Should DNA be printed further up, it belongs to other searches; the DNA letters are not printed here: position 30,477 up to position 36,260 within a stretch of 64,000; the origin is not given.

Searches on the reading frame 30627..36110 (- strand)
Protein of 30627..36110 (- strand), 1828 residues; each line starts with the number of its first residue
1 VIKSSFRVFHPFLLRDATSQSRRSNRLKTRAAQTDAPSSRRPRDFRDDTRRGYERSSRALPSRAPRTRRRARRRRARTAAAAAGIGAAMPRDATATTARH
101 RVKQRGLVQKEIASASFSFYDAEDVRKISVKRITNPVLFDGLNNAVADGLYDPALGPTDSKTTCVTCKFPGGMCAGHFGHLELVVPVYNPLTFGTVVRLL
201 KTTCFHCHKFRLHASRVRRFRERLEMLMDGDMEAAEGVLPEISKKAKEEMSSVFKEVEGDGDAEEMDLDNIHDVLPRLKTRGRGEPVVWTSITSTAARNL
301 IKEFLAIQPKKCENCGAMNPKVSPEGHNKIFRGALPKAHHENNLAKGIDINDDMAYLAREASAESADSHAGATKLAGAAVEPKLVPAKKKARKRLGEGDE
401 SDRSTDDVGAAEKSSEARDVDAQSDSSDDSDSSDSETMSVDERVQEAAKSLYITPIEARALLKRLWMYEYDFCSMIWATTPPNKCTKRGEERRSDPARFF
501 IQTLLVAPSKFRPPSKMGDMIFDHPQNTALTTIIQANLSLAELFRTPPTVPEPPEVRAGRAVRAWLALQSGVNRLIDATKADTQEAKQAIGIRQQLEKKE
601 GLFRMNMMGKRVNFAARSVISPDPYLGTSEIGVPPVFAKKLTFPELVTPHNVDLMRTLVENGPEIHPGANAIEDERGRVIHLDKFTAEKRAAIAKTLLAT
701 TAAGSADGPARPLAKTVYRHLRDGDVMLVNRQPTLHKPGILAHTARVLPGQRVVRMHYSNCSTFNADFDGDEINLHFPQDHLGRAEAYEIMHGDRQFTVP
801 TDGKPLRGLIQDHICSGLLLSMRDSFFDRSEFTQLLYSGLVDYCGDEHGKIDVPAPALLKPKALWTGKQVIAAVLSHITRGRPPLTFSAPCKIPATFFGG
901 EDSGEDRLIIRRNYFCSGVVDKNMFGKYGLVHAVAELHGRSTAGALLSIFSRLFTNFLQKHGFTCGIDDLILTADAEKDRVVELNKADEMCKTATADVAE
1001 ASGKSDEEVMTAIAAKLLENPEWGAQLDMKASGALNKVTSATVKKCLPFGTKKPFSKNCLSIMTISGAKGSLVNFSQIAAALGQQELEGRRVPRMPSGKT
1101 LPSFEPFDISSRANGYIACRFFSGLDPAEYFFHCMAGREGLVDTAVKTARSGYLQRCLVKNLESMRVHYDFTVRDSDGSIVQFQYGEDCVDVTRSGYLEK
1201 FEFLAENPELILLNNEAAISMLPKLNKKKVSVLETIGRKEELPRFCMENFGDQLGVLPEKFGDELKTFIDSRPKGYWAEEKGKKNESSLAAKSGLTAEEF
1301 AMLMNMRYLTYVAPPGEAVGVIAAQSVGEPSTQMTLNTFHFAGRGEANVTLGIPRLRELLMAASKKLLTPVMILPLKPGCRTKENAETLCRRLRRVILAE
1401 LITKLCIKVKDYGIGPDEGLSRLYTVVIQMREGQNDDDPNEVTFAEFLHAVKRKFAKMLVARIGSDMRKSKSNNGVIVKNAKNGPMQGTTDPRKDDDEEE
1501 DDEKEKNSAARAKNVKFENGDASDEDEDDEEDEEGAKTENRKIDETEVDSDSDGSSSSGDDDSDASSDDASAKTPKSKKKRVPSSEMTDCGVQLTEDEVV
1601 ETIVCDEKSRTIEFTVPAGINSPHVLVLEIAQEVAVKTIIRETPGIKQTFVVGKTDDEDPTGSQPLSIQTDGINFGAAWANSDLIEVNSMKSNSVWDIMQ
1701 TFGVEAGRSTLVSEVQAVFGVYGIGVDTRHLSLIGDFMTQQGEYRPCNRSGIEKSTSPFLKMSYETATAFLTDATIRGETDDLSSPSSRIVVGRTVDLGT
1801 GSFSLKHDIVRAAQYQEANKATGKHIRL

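Call 39: search_protein_families(library=pfam, proteins=[window:30627-36110:-], max_evalue=0.0001)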
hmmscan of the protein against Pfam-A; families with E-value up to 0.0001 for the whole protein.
window:30627-36110:- (1828 aa): 5 families
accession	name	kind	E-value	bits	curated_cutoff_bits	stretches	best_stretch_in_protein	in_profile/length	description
PF04998.22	RNA_pol_Rpb1_5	-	7.8e-85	285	28.5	1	1124-1757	1-264/267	RNA polymerase Rpb1, domain 5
PF00623.25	RNA_pol_Rpb1_2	-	5e-59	199.7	25.3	1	609-791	1-164/166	RNA polymerase Rpb1, domain 2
PF04983.23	RNA_pol_Rpb1_3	-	3.5e-30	105.5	28.9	1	798-970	3-162/162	RNA polymerase Rpb1, domain 3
PF04997.17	RNA_pol_Rpb1_1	-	9.1e-25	88.1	39.7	1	110-328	2-158/312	RNA polymerase Rpb1, domain 1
PF05000.22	RNA_pol_Rpb1_4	-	4.1e-19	68.9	24.8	1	1035-1117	30-107/107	RNA polymerase Rpb1, domain 4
